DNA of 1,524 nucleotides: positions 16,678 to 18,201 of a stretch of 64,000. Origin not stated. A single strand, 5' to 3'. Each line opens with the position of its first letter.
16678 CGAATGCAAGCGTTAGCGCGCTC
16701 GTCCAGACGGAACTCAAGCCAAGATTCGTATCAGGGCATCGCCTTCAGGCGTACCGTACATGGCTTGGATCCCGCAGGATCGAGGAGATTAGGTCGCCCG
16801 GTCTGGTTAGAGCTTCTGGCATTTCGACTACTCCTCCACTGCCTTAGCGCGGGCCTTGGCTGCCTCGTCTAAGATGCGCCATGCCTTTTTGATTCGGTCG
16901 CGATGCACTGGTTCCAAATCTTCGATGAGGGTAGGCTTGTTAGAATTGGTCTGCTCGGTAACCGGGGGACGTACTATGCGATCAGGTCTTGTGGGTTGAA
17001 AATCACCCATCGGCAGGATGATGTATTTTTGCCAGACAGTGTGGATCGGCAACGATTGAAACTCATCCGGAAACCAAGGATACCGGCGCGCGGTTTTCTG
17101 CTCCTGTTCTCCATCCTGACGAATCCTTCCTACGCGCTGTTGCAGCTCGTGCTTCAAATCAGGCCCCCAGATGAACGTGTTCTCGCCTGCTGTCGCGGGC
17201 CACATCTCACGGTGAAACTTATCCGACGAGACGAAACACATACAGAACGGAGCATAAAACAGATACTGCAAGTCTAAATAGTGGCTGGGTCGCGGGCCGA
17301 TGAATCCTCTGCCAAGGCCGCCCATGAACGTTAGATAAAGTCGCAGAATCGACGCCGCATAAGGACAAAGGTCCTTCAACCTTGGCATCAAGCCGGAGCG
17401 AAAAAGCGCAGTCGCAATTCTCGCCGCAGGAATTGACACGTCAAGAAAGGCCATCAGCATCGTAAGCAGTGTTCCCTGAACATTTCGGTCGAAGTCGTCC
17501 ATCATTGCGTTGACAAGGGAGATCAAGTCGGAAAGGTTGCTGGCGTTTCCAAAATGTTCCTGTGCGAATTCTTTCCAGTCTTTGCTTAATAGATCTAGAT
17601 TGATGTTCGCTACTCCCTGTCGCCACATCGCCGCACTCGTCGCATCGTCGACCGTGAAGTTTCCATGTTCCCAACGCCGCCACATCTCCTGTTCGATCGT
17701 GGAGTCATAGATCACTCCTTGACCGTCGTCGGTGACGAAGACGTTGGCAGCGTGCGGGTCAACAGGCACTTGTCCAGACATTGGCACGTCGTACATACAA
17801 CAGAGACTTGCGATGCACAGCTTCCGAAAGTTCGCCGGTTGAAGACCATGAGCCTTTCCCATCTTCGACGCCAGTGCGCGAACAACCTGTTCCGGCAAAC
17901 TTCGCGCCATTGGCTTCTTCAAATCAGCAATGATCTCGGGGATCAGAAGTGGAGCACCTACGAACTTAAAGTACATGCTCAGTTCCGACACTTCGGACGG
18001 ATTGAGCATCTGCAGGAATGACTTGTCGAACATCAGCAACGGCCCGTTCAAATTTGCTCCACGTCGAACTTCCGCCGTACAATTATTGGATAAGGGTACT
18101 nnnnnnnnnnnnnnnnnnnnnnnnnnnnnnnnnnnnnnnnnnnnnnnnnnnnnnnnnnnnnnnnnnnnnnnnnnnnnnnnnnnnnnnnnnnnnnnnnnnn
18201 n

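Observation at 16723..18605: Orphan divergent gene pair between mutM and purA: a split PIN-like protein plus a zinc-ribbon protein, bracketed by inverted repeat copies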

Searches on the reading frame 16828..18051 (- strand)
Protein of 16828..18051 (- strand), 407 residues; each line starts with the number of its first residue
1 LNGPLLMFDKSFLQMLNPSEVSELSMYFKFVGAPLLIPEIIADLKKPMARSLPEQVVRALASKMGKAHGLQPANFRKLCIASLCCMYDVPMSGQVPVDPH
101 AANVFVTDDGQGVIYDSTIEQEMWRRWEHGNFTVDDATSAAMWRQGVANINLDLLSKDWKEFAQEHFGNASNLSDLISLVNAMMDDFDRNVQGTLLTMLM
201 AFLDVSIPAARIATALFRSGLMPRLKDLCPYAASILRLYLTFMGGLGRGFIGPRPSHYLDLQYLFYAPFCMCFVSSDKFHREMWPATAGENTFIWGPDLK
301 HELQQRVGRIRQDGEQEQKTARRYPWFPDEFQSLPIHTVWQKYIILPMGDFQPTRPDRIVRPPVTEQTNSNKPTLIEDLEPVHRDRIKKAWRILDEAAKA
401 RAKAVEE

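Call 3: search_protein_families(library=pfam, proteins=[window:16828-18051:-], max_evalue=1)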
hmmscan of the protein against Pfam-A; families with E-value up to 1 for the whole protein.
window:16828-18051:- (407 aa): 1 family
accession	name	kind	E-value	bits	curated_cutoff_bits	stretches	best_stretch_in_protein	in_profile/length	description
PF03109.22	ABC1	-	0.19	11.3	22.9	1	84-119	178-213/244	ABC1 atypical kinase-like domain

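Call 4: search_protein_families(library=ncbifam, proteins=[window:16828-18051:-], max_evalue=1)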
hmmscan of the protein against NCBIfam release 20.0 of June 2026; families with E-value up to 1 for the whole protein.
window:16828-18051:- (407 aa): 0 families

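Call 5: search_protein_families(library=padloc, proteins=[window:16828-18051:-], max_evalue=1)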
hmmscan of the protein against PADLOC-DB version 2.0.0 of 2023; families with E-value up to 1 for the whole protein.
window:16828-18051:- (407 aa): 0 families

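Call 7: find_homologous_proteins(query=window:16828-18051:-, max_evalue=0.001)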
Query window:16828-18051:- (407 aa): 120 proteins with E <= 0.001 among 5329 candidates.
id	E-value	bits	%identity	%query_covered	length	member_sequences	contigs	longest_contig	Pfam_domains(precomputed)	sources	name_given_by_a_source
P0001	4.8e-277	936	100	99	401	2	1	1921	-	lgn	-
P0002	1.1e-197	675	72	99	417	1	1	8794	-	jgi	jgi:hypothetical protein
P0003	2.4e-197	674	73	99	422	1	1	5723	-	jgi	jgi:hypothetical protein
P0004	4.9e-196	670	73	98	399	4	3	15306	-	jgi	jgi:hypothetical protein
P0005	2.0e-188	645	72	98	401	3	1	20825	-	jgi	jgi:hypothetical protein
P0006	3.9e-181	621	69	99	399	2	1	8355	-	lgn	-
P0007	2.0e-170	585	66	99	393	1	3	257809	-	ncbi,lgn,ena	-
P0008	1.2e-168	579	66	98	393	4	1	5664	-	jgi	jgi:hypothetical protein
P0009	6.8e-166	570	64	98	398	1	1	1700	-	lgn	-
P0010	7.9e-164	564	73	82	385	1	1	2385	-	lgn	-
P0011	1.1e-163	563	67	87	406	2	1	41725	-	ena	-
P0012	1.9e-163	562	69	89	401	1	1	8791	-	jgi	jgi:hypothetical protein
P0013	2.3e-163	562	76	79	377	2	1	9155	-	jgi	jgi:hypothetical protein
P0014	1.3e-162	560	62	96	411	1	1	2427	-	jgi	jgi:hypothetical protein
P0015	6.4e-157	541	76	75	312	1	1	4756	-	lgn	-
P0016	3.7e-151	522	79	70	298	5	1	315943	-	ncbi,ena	-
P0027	1.6e-112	395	52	85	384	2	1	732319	-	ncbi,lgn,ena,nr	ncbi:MAG: hypothetical protein LAO76_18175 [Acidobacteriia bacterium]|nr:hypothetical protein [Terri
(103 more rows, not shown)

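Call 13: find_encoding_contigs(protein=P0007, flank=8000, max_places=3)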
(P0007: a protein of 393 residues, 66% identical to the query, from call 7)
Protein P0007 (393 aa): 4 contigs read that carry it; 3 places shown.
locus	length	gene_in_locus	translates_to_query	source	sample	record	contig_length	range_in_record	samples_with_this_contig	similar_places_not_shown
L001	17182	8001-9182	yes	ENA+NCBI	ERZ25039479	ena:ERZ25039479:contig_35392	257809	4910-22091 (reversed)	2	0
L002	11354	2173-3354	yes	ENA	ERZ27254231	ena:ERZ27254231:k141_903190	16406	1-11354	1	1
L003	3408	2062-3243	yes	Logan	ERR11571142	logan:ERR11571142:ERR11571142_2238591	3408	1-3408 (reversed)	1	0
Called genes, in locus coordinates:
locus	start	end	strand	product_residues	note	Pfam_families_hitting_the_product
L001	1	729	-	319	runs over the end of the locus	-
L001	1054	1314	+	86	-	-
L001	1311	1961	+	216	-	PF00239:Resolvase, PF13384:HTH_23 (weak)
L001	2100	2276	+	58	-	-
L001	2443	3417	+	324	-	-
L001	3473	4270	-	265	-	PF01695:IstB_IS21, PF00308:Bac_DnaA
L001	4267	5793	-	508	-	PF22483:Mu-transpos_C_2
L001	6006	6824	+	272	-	-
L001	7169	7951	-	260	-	-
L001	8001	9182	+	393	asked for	-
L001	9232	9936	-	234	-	PF02586:SRAP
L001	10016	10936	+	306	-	-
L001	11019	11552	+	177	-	-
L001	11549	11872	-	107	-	PF00216:Bac_DNA_binding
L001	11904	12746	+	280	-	-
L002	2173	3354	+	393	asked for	-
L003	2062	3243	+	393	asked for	-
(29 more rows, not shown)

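Call 15: find_encoding_contigs(protein=P0016, flank=8000, max_places=2)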
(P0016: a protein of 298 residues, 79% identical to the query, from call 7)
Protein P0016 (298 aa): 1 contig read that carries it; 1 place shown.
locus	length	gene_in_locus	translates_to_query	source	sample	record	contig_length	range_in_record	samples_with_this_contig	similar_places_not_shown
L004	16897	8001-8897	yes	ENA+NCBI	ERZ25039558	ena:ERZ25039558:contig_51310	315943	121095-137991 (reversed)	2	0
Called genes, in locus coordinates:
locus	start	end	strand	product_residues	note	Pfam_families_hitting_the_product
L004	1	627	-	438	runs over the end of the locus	-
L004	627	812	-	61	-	-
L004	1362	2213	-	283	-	-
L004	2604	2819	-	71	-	-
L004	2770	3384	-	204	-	-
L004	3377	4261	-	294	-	PF13676:TIR_2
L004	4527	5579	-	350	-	PF08240:ADH_N, PF16912:Glu_dehyd_C (weak), PF00107:ADH_zinc_N, PF13602:ADH_zinc_N_2 (weak)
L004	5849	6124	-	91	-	-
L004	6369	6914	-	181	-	PF05163:DinB (weak), PF07609:DUF1572, PF04978:MST, PF12867:DinB_2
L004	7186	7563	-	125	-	-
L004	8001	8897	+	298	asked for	-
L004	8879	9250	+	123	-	-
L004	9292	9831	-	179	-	PF01797:Y1_Tnp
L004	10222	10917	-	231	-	PF13489:Methyltransf_23, PF13847:Methyltransf_31, PF08241:Methyltransf_11, PF08242:Methyltransf_12, PF13649:Methyltransf_25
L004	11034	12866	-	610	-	PF02538:Hydantoinase_B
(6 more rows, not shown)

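Call 16: find_encoding_contigs(protein=P0027, flank=8000, max_places=2)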
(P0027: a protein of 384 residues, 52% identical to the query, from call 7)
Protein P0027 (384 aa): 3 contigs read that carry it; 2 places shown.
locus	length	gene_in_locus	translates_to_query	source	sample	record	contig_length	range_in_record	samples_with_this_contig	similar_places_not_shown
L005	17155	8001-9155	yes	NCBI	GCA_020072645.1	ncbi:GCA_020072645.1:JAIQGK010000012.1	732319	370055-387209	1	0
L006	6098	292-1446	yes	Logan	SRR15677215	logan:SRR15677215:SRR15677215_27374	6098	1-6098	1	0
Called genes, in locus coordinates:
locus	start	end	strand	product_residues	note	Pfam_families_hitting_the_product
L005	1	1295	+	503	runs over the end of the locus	PF00224:PK, PF02887:PK_C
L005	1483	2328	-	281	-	PF01694:Rhomboid, PF08551:DUF1751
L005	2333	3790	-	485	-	PF04389:Peptidase_M28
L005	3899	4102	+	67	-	PF13719:Zn_ribbon_5 (faint), PF21344:Zn_ribbon_LysW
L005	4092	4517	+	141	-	-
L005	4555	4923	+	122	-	PF13620:CarboxypepD_reg, PF13715:CarbopepD_reg_2 (faint)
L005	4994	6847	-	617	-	PF17092:PCB_OB (faint), PF00575:S1, PF21710:Spt6_S1 (faint), PF00575:S1, PF23459:S1_RRP5, PF00575:S1, PF23459:S1_RRP5, PF00575:S1, +1 more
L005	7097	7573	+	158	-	PF04677:CwfJ_C_1, PF11969:DcpS_C (weak), PF01230:HIT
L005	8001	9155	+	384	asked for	-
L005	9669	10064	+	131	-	-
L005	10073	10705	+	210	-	PF08808:RES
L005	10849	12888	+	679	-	-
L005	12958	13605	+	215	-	PF00404:Dockerin_1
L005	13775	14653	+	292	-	PF05239:PRC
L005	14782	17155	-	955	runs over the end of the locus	PF13575:DUF4135, PF05147:LANC_like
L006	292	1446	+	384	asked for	-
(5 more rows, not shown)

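Call 17: find_related_loci(query=A1, collection=genome_contigs, flank=6000)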
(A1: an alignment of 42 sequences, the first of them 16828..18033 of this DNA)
Query A1 (401 aa) in genome_contigs; peptide patterns used: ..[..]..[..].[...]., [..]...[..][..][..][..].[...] (x = any residue, [..] = any of these).
257 stretches matched a pattern; 199 encode a relative of the query (tblastn E <= 1e-3); the best 80 are kept; 80 distinct loci.
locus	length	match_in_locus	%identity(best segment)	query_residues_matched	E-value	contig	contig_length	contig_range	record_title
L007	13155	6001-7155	66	1-398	3e-174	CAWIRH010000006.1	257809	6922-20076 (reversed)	MAG: uncultured Acidobacteriaceae bacterium isolate MFD01689.bin.1.19 genome assembly, contig: contig_35392, whole genom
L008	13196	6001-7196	79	1-399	6e-172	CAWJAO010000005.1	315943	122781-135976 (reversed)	MAG: uncultured Acidobacteriaceae bacterium isolate MFD06435.bin.2.119 genome assembly, contig: contig_51310, whole geno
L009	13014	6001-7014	40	3-338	2e-81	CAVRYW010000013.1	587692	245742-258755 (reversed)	MAG: Candidatus Eremiobacteraeota bacterium isolate MFD06092.bin.1.223 genome assembly, contig: contig_8515, whole genom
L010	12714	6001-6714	54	1-233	7e-77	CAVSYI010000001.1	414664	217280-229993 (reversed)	MAG: Terriglobia bacterium isolate MFD05513.bin.2.87 genome assembly, contig: contig_14519, whole genome shotgun sequenc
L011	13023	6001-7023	40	2-341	1e-75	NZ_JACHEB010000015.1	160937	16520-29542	Tunturiibacter gelidiferens strain X5P2 Ga0401175_15, whole genome shotgun sequence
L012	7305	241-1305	37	2-346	3e-69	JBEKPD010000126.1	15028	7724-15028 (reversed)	MAG: Terracidiphilus sp. isolate SPRUCE 456 SPRUCE_456_126, whole genome shotgun sequence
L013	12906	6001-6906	41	2-301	1e-62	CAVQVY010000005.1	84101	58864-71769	MAG: Candidatus Dormibacteraeota bacterium isolate MFD10064.bin.2.98 genome assembly, contig: contig_104613, whole genom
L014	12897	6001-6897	36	1-301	5e-58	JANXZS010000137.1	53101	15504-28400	MAG: Acidobacteriaceae bacterium isolate GL140_4_metabat_397 GL140_4_k141_1880198, whole genome shotgun sequence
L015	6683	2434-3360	36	46-346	2e-56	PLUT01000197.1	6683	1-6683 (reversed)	MAG: Granulicella sp. isolate bog_445 73.20120800_S3X.20_contig_2274, whole genome shotgun sequence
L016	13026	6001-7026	33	1-337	1e-54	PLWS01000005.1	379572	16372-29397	MAG: Vulcanimicrobiota bacterium isolate palsa_1523 73.20120700_P3D.8_contig_3029, whole genome shotgun sequence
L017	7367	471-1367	36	2-301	4e-54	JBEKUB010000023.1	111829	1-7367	MAG: Terracidiphilus sp. isolate SPRUCE 571 SPRUCE_571_23, whole genome shotgun sequence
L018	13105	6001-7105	32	1-390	2e-53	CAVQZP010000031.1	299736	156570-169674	MAG: uncultured Acidobacteriota bacterium isolate MFD10071.bin.1.136 genome assembly, contig: contig_31123, whole genome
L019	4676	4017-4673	40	2-220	1e-44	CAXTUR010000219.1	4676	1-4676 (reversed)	MAG TPA_asm: uncultured Acidobacteriaceae bacterium isolate public_SRR14722041_metawrap_bin.3 genome assembly, contig: p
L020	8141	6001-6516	48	176-348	6e-41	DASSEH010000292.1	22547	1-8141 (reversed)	MAG TPA_asm: Candidatus Angelobacter sp. isolate SMAG_U972 k141_431938, whole genome shotgun sequence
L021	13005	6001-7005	30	1-338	2e-40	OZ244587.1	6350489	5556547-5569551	MAG: Candidatus Poribacteria bacterium isolate 01ec1ce0-d2a5-493a-a37f-f7455bcb6da2 genome assembly, chromosome: 1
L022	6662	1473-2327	30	1-289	2e-40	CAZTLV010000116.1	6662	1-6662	MAG TPA_asm: uncultured Terracidiphilus sp. isolate binchicken_co3_591 genome assembly, contig: NODE_37701_length_6662_c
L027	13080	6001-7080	29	1-374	9e-39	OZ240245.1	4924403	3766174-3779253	MAG: Candidatus Poribacteria bacterium isolate dca23892-4e13-4299-a543-0851fd76b4fe genome assembly, chromosome: 1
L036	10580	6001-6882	33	2-299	8e-36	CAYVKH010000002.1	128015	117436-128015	MAG TPA_asm: uncultured Opitutaceae bacterium isolate binchicken_co54_442 genome assembly, contig: NODE_130_length_12801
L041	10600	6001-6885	34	1-298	1e-34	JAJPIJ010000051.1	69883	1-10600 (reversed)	MAG: Gammaproteobacteria bacterium isolate Centralia_MAG_32 k107_10045567, whole genome shotgun sequence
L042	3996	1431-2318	29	1-299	7e-35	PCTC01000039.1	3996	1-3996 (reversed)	MAG: Candidatus Roizmanbacteria bacterium CG22_combo_CG10-13_8_21_14_all_34_12 CG22_scaffold_17377_c, whole genome shotg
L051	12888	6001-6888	31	1-299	2e-34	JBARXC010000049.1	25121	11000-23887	MAG: bacterium isolate MFD12922_ilm_asm_bin33 k127_63193, whole genome shotgun sequence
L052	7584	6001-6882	32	1-297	7e-34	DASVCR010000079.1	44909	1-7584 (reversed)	MAG TPA_asm: Gammaproteobacteria bacterium isolate SMAG_U2011 k141_1407516, whole genome shotgun sequence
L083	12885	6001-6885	32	1-299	3e-31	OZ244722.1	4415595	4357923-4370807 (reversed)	MAG: Dehalococcoidia bacterium isolate b077b08e-e145-448e-a96a-cce4e44968b6 genome assembly, chromosome: 1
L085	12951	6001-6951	28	1-335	6e-31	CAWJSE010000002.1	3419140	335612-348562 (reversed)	MAG: Candidatus Melainabacteria bacterium isolate MFD09671.bin.4.117 genome assembly, contig: contig_26991, whole genome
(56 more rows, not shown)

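Call 18: predict_structure(alignment_id=A1)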
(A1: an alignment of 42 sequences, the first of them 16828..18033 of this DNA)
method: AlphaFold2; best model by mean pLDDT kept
length: 401 residues; sequences in the alignment: 42
mean_pLDDT: 88.5   pTM: 0.85
mean pLDDT of the five models: 88.5, 87.1, 86.0, 85.0, 84.8
residues with pLDDT >= 90: 242; 70-90: 125; 50-70: 27; < 50: 7
segments of 3 or more residues with pLDDT < 50: 310-313, 361-363
pLDDT, mean of each block of 10 residues (from residue 1): 93 94 89 86 80 91 86 95 90 89 84 90 90 88 93 97 98 98 98 97 97 95 97 98 96 96 95 98 95 96 76 61 87 87 70 53 59 85 89 87 76
secondary structure, 60 per line:
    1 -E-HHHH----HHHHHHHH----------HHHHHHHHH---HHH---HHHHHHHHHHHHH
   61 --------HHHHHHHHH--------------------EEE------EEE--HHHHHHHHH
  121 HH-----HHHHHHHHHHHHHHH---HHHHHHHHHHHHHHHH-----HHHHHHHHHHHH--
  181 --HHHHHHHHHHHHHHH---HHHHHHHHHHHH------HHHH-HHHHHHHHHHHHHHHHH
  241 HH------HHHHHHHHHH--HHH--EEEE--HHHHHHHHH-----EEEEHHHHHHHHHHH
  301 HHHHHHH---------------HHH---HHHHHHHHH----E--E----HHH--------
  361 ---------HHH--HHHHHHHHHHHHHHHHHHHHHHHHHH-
elements in order: H4-7 H12-19 H30-38 H48-60 H69-77 E98-100 E107-109 H112-122 H128-142 H146-161 H167-178 H183-197 H201-212 H219-222 H224-242 H249-258 E266-269 H272-280 E286-289 H290-307 H329-337 H375-400

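Call 23: fold_search(model_id=the predicted structure, library=pdb)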
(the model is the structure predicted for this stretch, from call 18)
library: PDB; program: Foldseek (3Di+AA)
matches with E <= 10: 137; with E <= 0.001: 0
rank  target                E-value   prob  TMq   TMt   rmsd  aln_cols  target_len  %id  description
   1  8hk0_D                3.5e-01  0.10  0.12  0.14  21.5       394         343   11  Crystal structure of Fic32-33 complex from Streptomyces ficellus NRRL 8067 (released 2023-04-26)
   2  2b5f_B                9.1e-01  0.08  0.11  0.16  17.9       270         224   11  Crystal structure of the spinach aquaporin SoPIP2;1 in an open conformation to 3.9 resolution (released 2005-12-20)
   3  7a0g_HHH              1.0e+00  0.04  0.08  0.09  31.8       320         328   14  Structure of the SmhB pore of the tripartite alpha-pore forming toxin, Smh, from Serratia marcescens. (released 2021-03-31)
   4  8whj                  1.3e+00  0.06  0.11  0.16  18.3       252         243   15  Crystal structure of CLASP2 TOG4 fused with LL5beta (released 2024-08-28)
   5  3cn5                  1.6e+00  0.06  0.12  0.17  18.7       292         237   12  Crystal structure of the Spinach Aquaporin SoPIP2;1 S115E, S274E mutant (released 2009-02-24)
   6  2b5f_C                1.8e+00  0.05  0.11  0.14  17.4       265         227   10  Crystal structure of the spinach aquaporin SoPIP2;1 in an open conformation to 3.9 resolution (released 2005-12-20)
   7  8xvk_R                2.2e+00  0.03  0.12  0.12  24.8       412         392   10  Cryo-EM structure of ETAR bound with Ambrisentan (released 2024-08-28)
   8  4z35                  2.2e+00  0.02  0.10  0.10  21.6       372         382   11  Crystal Structure of Human Lysophosphatidic Acid Receptor 1 in complex with ONO-9910539 (released 2015-06-03)
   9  3cll                  2.4e+00  0.05  0.12  0.16  18.5       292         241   12  Crystal structure of the Spinach Aquaporin SoPIP2;1 S115E mutant (released 2009-02-24)
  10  2x0c                  2.4e+00  0.03  0.12  0.13  23.2       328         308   10  Crystal Structure of the R7R8 domains of Talin (released 2010-07-07)
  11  4nef_A                2.4e+00  0.03  0.10  0.12  19.3       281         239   12  X-ray structure of human Aquaporin 2 (released 2014-04-16)
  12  6qf5_A                2.5e+00  0.04  0.11  0.15  18.2       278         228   12  X-Ray structure of human Aquaporin 2 crystallized on a silicon chip (released 2019-07-10)
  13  4z36                  2.6e+00  0.02  0.10  0.10  21.4       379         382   10  Crystal Structure of Human Lysophosphatidic Acid Receptor 1 in complex with ONO-3080573 (released 2015-06-03)
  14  8cdj_D                2.7e+00  0.02  0.11  0.07  27.6       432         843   11  CAND1 b-hairpin++-SCF-SKP2 CAND1 rolling SCF engaged (released 2023-04-19)
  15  4ia4_C                2.8e+00  0.04  0.11  0.14  18.0       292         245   11  Structure of the spinach aquaporin SoPIP2;1 at pH 6 (released 2013-05-29)
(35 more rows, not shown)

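Call 28: find_related_loci(query=A1, collection=viral_contigs, flank=6000)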
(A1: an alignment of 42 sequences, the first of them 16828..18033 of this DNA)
Query A1 (401 aa) in viral_contigs; peptide patterns used: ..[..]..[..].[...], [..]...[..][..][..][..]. (x = any residue, [..] = any of these).
68 stretches matched a pattern; 1 encode a relative of the query (tblastn E <= 1e-3); 1 distinct loci.
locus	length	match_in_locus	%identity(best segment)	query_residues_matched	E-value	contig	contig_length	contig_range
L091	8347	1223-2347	48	1-389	2e-113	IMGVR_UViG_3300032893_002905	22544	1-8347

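Call 30: fold_search(model_id=the predicted structure, library=viral)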
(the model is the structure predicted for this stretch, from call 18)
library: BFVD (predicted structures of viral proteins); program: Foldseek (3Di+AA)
matches with E <= 10: 76; with E <= 0.001: 0
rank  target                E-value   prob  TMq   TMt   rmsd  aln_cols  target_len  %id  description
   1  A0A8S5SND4            2.1e-01  0.08  0.10  0.09  24.8       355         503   12  Uncharacterized protein [Siphoviridae sp. ct7Qv4]
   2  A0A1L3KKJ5            5.8e-01  0.10  0.11  0.12  26.5       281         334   12  (no name in the UniProt tables at hand)
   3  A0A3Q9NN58            1.1e+00  0.05  0.12  0.12  23.0       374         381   12  Uncharacterized protein [Morchella importuna fusarivirus 1]
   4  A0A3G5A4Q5            1.3e+00  0.04  0.09  0.06  21.6       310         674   12  Uncharacterized protein [Homavirus sp.]
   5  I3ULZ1                1.4e+00  0.04  0.10  0.14  20.6       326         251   11  Uncharacterized protein (Fragment) [Synechococcus phage S-CBP3]
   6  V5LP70                1.7e+00  0.03  0.10  0.11  20.6       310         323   11  (no name in the UniProt tables at hand)
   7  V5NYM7                1.7e+00  0.03  0.09  0.10  19.8       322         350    8  F-US12 protein [Chelonid alphaherpesvirus 5]
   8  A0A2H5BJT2            1.9e+00  0.03  0.09  0.07  21.5       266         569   10  Putative ATP-dependent protease [Erwinia phage vB_EamM_MadMel]
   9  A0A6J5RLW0            1.9e+00  0.03  0.10  0.06  36.6       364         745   10  Peptidase M23 (Fragment) [uncultured Caudovirales phage]
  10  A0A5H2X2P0            2.1e+00  0.03  0.11  0.12  24.1       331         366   11  Encapsidation protein 52K [Crane-associated adenovirus 1]
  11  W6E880                2.5e+00  0.04  0.13  0.16  25.9       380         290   11  ribonucleoside-diphosphate reductase [Shewanella phage Spp001]
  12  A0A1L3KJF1            2.5e+00  0.01  0.07  0.08  26.3       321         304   14  (no name in the UniProt tables at hand)
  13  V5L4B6                2.6e+00  0.14  0.13  0.24  13.8       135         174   10  (no name in the UniProt tables at hand)
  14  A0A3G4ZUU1            2.6e+00  0.03  0.11  0.08  31.2       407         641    9  Uncharacterized protein [Edafosvirus sp.]
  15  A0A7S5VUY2            2.6e+00  0.03  0.10  0.07  20.6       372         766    7  (no name in the UniProt tables at hand)
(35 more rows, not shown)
